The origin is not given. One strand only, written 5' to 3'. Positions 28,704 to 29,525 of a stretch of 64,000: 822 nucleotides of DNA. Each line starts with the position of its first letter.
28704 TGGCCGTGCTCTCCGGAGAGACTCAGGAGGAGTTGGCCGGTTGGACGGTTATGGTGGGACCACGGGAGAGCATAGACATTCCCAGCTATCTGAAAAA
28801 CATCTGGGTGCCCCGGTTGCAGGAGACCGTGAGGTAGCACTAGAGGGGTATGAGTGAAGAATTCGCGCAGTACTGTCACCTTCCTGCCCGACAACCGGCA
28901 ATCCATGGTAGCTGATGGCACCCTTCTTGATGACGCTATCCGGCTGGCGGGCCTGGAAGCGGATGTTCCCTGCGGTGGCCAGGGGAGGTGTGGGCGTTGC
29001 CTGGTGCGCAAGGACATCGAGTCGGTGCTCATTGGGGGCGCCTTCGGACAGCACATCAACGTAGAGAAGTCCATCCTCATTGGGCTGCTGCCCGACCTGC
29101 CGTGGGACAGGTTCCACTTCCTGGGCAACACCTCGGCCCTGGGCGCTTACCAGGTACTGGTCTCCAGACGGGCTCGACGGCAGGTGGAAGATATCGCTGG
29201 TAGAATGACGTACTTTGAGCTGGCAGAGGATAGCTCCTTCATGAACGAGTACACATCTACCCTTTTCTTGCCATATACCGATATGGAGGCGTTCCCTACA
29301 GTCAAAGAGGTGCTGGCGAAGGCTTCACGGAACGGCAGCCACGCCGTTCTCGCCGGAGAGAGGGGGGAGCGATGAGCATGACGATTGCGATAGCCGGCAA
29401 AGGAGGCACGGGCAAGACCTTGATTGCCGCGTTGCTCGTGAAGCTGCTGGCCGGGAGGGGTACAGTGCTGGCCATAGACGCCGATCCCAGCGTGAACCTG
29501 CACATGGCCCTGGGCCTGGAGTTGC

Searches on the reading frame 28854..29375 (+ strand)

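Call 45: search_protein_families(library=pfam, proteins=[window:28854-29375:+], max_evalue=0.00001)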
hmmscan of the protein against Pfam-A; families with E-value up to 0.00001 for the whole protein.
window:28854-29375:+ (173 aa): 1 family
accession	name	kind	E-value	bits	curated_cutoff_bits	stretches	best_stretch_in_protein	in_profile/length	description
PF14574.11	RACo_C_ter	-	2e-31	109.5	27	1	53-151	163-261/261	C-terminal domain of RACo the ASKHA domain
